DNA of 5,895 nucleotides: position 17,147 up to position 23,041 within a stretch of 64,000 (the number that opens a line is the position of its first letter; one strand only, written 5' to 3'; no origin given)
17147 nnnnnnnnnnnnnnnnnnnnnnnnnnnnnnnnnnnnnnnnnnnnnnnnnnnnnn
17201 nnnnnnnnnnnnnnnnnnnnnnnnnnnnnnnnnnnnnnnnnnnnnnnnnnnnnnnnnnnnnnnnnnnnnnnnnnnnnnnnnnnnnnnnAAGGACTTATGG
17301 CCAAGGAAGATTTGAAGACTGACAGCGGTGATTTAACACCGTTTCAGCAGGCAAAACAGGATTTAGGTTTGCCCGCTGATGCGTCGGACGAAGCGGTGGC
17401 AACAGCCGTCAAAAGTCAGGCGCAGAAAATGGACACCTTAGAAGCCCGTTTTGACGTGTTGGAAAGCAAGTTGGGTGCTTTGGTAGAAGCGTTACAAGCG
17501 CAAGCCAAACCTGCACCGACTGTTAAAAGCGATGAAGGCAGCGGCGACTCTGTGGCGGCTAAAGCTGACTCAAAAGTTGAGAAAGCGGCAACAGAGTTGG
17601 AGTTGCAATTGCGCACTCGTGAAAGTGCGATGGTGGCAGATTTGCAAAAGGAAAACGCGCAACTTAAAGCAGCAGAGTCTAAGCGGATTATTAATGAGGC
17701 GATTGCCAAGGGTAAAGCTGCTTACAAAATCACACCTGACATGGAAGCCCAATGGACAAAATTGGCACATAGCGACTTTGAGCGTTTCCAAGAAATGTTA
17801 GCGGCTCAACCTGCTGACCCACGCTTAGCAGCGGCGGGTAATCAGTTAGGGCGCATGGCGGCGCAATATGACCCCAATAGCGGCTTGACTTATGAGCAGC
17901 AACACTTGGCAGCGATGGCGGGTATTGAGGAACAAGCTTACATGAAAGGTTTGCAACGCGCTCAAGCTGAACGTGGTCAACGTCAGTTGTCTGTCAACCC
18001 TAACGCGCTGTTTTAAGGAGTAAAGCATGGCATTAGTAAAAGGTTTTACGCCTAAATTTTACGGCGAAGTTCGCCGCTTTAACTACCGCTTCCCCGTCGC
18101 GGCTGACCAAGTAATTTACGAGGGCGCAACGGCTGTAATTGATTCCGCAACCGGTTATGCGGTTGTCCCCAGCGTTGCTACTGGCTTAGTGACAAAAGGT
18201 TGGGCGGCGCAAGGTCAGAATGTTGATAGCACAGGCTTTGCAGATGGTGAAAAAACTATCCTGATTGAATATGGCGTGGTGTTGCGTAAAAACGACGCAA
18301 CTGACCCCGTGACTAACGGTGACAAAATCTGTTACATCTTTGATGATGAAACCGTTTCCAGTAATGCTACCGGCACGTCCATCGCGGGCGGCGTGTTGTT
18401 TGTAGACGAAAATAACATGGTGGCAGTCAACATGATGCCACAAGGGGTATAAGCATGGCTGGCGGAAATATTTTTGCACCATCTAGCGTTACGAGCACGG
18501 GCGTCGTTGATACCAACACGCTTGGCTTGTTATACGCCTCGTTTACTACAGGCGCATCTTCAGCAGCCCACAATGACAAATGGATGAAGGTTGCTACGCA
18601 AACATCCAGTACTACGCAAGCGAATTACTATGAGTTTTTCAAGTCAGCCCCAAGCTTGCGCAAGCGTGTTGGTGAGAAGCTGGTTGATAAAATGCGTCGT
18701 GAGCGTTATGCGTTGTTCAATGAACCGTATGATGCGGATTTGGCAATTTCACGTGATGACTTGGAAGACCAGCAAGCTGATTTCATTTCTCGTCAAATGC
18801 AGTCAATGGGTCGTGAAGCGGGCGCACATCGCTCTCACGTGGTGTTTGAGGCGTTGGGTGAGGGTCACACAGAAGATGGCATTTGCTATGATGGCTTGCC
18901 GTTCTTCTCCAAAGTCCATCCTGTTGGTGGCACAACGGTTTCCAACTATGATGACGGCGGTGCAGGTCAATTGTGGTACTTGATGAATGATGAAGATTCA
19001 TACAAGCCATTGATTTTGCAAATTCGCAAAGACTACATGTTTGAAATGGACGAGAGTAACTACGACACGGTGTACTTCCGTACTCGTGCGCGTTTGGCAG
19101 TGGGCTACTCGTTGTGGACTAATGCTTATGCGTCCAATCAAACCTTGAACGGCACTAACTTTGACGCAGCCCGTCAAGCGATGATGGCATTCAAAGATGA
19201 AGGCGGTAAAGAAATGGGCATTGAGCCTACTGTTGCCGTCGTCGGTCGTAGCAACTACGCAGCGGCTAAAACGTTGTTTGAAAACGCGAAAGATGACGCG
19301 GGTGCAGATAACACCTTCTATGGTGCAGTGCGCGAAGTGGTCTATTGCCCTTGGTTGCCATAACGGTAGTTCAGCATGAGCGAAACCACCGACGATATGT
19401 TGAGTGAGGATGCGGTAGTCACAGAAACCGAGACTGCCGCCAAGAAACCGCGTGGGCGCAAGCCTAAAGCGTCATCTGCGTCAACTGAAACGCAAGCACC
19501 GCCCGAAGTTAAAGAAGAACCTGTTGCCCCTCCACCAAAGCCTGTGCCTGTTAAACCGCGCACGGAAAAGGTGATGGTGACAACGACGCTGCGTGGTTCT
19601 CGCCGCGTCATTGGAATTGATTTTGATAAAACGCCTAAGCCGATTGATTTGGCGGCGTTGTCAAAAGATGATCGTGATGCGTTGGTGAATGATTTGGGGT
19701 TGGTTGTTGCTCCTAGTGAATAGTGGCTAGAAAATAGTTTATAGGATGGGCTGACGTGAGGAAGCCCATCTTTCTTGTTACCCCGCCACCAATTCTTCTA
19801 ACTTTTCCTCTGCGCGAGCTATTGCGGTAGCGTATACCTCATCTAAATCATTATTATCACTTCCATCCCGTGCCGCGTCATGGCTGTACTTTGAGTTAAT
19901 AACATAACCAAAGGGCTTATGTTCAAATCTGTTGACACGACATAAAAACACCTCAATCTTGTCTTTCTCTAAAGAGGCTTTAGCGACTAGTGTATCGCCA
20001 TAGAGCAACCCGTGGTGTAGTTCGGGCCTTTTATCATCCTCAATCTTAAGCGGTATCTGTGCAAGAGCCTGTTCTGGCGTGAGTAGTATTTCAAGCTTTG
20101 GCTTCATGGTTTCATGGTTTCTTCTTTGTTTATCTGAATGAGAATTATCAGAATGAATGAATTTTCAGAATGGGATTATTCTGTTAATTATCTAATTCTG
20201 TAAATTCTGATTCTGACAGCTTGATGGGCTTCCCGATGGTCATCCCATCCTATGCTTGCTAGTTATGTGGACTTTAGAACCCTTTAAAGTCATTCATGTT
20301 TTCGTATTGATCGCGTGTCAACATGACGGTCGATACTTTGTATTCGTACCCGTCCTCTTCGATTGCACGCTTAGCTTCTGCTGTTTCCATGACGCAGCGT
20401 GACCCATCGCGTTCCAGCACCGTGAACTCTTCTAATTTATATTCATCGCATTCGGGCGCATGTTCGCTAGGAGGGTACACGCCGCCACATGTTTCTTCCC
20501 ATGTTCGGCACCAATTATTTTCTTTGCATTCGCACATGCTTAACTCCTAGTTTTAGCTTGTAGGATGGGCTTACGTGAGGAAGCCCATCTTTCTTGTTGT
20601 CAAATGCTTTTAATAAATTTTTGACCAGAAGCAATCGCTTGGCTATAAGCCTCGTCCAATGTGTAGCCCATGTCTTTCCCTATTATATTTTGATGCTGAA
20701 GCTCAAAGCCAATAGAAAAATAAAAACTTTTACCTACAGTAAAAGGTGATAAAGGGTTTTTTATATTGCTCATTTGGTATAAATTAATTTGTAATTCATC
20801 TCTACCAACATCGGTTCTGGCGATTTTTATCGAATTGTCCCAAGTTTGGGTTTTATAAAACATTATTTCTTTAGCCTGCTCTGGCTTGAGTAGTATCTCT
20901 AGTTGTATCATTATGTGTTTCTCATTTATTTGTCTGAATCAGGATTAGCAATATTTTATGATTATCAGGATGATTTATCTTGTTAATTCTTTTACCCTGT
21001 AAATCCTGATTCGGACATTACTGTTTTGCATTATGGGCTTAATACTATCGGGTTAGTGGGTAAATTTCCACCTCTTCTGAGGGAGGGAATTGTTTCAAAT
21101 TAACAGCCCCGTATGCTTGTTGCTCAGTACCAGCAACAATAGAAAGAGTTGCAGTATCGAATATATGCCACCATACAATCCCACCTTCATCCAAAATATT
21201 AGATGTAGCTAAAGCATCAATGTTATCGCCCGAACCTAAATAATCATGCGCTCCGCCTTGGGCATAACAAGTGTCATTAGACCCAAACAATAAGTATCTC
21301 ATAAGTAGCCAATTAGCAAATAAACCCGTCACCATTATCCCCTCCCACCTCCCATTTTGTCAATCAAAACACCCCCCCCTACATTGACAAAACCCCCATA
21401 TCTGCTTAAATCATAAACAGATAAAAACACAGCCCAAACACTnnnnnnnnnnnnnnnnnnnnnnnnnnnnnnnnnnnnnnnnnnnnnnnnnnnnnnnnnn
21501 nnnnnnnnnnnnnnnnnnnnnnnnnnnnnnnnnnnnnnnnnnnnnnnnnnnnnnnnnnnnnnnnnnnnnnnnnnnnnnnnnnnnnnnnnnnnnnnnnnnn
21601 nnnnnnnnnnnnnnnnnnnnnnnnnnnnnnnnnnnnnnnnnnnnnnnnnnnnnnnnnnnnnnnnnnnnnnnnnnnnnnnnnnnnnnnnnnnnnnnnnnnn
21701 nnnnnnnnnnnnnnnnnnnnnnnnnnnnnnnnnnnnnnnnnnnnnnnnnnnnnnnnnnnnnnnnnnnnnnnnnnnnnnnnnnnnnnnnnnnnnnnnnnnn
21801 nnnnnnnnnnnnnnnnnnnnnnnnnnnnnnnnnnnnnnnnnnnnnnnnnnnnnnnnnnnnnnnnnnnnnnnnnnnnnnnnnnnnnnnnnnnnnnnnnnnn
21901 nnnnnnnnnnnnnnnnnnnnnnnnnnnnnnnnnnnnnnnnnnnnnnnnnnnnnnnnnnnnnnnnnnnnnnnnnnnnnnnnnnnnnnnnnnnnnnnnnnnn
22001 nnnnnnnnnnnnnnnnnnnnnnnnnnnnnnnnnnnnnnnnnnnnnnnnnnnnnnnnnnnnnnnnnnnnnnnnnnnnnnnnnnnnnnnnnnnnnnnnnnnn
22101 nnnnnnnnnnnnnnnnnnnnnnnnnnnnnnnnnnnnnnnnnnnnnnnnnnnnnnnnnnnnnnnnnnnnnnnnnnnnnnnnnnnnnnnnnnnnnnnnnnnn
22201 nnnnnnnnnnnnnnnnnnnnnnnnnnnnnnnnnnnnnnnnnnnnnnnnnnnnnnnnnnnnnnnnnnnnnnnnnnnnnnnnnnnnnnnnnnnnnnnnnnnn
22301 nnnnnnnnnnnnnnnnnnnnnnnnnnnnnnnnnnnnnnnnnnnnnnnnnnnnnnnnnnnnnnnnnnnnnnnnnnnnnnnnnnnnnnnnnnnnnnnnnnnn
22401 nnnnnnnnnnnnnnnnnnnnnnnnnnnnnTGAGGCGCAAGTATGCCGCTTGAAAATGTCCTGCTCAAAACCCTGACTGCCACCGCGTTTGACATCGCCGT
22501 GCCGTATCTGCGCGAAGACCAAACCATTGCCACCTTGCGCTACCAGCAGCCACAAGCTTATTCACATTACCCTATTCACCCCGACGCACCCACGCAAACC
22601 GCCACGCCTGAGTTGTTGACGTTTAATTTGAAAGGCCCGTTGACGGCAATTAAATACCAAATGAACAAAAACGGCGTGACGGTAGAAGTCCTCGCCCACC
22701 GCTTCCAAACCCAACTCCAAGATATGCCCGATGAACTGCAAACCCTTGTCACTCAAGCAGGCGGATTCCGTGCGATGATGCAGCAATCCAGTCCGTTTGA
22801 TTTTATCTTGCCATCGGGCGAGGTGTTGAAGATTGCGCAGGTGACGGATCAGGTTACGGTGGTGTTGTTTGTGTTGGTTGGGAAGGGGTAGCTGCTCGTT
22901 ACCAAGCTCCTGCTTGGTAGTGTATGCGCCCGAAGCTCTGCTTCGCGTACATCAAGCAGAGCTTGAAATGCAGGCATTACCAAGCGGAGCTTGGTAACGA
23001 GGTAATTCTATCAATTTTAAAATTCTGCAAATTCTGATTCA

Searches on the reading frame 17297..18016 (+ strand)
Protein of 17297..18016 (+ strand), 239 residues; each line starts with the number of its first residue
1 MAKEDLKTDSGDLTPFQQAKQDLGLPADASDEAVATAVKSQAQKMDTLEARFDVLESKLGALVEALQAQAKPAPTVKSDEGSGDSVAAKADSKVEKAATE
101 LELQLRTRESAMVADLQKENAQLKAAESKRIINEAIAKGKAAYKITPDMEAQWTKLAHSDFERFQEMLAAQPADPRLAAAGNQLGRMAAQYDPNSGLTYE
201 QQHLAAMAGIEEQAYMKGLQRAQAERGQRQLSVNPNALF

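Call 25: search_protein_families(library=phrogs, proteins=[window:17297-18016:+], max_evalue=0.01)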
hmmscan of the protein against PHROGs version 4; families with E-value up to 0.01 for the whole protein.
window:17297-18016:+ (239 aa): 4 families
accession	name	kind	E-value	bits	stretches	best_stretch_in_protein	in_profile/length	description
phrog_328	-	head and packaging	1.5e-07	32.3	1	17-220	178-336/339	head maturation protease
phrog_2976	-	head and packaging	5.1e-07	30.7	1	15-191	231-378/394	head maturation protease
phrog_3894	-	head and packaging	1.2e-05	25.8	1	18-175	278-425/458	head maturation protease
phrog_11321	-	unknown function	7.4e-05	23.3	1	93-198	193-282/327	-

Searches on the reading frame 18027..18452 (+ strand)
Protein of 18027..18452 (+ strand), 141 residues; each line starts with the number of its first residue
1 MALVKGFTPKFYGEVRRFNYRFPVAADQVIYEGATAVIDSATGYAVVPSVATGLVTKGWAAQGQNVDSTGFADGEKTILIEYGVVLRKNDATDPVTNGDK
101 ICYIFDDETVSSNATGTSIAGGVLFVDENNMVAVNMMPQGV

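Call 25: search_protein_families(library=phrogs, proteins=[window:18027-18452:+], max_evalue=0.01)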
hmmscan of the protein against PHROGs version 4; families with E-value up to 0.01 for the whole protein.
window:18027-18452:+ (141 aa): 1 family
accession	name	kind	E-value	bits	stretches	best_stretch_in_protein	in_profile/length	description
phrog_1731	-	head and packaging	1.2e-16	62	1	20-135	18-133/135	virion structural protein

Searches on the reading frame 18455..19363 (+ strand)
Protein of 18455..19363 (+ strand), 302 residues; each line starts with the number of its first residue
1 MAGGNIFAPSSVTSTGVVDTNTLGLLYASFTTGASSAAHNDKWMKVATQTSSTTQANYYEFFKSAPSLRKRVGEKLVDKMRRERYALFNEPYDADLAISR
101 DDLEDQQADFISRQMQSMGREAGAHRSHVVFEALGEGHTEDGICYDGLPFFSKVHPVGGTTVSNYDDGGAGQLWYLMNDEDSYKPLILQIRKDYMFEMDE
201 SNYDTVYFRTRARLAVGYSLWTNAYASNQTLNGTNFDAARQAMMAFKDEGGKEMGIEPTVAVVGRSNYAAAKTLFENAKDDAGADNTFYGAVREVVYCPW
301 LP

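Call 11: search_protein_families(library=phrogs, proteins=[window:18455-19363:+], max_evalue=0.001)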
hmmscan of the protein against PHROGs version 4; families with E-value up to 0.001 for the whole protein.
window:18455-19363:+ (302 aa): 3 families
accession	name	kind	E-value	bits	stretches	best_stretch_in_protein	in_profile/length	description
phrog_371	-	head and packaging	3.7e-65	221.2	1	28-301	18-303/303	major head protein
phrog_4523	-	head and packaging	4.9e-05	23.2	0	223-295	497-571/644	major head and protease protein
phrog_133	-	head and packaging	7.4e-05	22.6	0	223-284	519-585/668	head maturation protease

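Call 12: search_protein_families(library=pfam, proteins=[window:18455-19363:+], max_evalue=0.001)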
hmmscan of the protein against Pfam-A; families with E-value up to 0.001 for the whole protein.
window:18455-19363:+ (302 aa): 2 families
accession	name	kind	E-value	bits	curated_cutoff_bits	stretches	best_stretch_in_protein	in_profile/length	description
PF10124.15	Mu-like_gpT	-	8.9e-66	222.6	20.1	1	28-301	10-289/289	Mu-like prophage major head subunit gpT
PF25209.1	Phage_capsid_4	-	4.4e-07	30.9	27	1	64-302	49-197/262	Phage capsid protein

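Call 26: find_encoding_contigs(protein=window:18455-19363:+, flank=10000, max_places=10)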
Protein window:18455-19363:+ (302 aa): 2 contigs read that carry it; 1 place shown.
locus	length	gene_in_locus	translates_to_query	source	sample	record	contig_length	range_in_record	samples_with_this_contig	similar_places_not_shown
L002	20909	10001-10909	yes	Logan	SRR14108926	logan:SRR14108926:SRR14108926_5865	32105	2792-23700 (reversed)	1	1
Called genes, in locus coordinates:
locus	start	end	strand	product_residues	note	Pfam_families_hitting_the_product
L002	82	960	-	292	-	PF00303:Thymidylat_synt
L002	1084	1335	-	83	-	-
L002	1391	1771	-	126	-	-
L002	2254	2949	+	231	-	-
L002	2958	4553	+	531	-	PF17289:Terminase_6C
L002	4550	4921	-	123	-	-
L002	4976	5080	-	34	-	-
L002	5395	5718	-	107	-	-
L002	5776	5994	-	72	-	-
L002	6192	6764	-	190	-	PF00692:dUTPase, PF22769:DCD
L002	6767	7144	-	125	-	-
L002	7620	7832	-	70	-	-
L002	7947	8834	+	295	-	PF01343:Peptidase_S49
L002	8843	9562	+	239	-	PF10123:Mu-like_Pro_N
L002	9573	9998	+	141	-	-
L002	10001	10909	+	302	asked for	PF10124:Mu-like_gpT, PF25209:Phage_capsid_4 (weak)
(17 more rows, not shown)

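Call 44: search_dna_similar(query=window:18455-19363:+, collection=phages, mode=protein, max_rows=15)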
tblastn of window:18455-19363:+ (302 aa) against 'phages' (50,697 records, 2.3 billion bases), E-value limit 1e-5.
Records with a match: 311; places in all: 311; records where one place covers at least 80% of the query: 212.
Best place of each record, by identity: <60% 311.
By first word of the organism name: Pseudomonas 145; Ralstonia 96; Vibrio 12; Bacteriophage 11; Escherichia 6; Yersinia 5; Salinibacter 5; Rhodovulum 4; Klebsiella 3; Pseudoalteromonas 2; and 15 more.
By host as written in the record: Ralstonia solanacearum 69; Pseudomonas aeruginosa 52; - 40; Pseudomonas aeruginosa PA14 32; Vibrio sp. 9; Ralstonia solanacearum Race 3, Biovar 1 6; Yersinia pestis EV76-CN 4; Salinibacter ruber M8 4; and 76 more.
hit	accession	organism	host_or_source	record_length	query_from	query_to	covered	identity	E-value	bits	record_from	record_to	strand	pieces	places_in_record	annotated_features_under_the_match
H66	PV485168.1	Vibrio phage vB-Vv-ZX4290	Vibrio vulnificus Vv4290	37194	23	301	92%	38.6%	6e-49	179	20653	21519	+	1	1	major head subunit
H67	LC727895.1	Stx1a-converting phage Stx1_JNE122137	-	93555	4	296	97%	30.8%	3e-29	122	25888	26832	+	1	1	region of the inserted Bacteriophage Mu-like phage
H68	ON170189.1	Ralstonia phage YO107_4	Ralstonia solanacearum T440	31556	41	301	86%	33.7%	1e-36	144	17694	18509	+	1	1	record has no annotation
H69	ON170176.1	Ralstonia phage YO102_5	Ralstonia solanacearum T334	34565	41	301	86%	33.7%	1e-36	144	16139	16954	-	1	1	record has no annotation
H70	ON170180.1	Ralstonia phage YO103_9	Ralstonia solanacearum T379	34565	41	301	86%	33.7%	1e-36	144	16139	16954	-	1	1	record has no annotation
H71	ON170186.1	Ralstonia phage YO106_4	Ralstonia solanacearum T394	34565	41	301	86%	33.7%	1e-36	144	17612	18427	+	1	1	record has no annotation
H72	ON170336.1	Ralstonia phage YO356_1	Ralstonia solanacearum Race 3, Biovar 1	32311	41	301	86%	33.7%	7e-31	127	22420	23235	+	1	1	record has no annotation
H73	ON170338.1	Ralstonia phage YO357_1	Ralstonia solanacearum Race 3, Biovar 1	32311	41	301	86%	33.7%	7e-31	127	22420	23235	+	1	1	record has no annotation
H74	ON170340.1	Ralstonia phage YO359_1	Ralstonia solanacearum Race 3, Biovar 1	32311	41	301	86%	33.7%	7e-31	127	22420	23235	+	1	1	record has no annotation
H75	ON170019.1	Ralstonia phage YO002_1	Ralstonia solanacearum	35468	41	301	86%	33.7%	7e-31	127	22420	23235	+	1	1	record has no annotation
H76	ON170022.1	Ralstonia phage YO004_1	Ralstonia solanacearum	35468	41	301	86%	33.7%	7e-31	127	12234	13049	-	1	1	record has no annotation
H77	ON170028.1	Ralstonia phage YO008_1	Ralstonia solanacearum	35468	41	301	86%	33.7%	7e-31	127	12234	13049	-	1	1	record has no annotation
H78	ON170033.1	Ralstonia phage YO010_1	Ralstonia solanacearum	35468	41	301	86%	33.7%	7e-31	127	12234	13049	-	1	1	record has no annotation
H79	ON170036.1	Ralstonia phage YO011_1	Ralstonia solanacearum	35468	41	301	86%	33.7%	7e-31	127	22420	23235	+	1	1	record has no annotation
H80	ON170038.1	Ralstonia phage YO012_1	Ralstonia solanacearum EURS 58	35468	41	301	86%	33.7%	7e-31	127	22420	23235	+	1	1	record has no annotation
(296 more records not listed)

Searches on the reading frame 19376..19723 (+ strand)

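Call 25: search_protein_families(library=phrogs, proteins=[window:19376-19723:+], max_evalue=0.01)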
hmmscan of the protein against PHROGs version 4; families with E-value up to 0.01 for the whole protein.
window:19376-19723:+ (115 aa): 1 family
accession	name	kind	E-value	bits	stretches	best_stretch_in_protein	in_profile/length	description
phrog_24274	-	unknown function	0.0013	19.8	1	67-112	9-53/177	-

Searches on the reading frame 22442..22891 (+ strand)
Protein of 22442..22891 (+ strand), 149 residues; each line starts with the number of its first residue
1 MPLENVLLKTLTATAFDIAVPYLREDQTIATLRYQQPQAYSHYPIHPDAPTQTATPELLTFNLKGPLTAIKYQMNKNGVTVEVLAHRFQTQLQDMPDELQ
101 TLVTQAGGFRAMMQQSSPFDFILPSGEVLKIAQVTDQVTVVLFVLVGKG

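Call 25: search_protein_families(library=phrogs, proteins=[window:22442-22891:+], max_evalue=0.01)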
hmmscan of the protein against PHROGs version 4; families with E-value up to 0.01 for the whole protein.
window:22442-22891:+ (149 aa): 0 families

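Call 69: search_protein_families(library=ncbifam, proteins=[window:22442-22891:+], max_evalue=0.01)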
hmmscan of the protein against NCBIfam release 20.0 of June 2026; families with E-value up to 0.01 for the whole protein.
window:22442-22891:+ (149 aa): 0 families

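Call 99: find_encoding_contigs(protein=window:22442-22891:+, flank=10000, max_places=10)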
Protein window:22442-22891:+ (149 aa): no gene with exactly this product is on record in the collection.
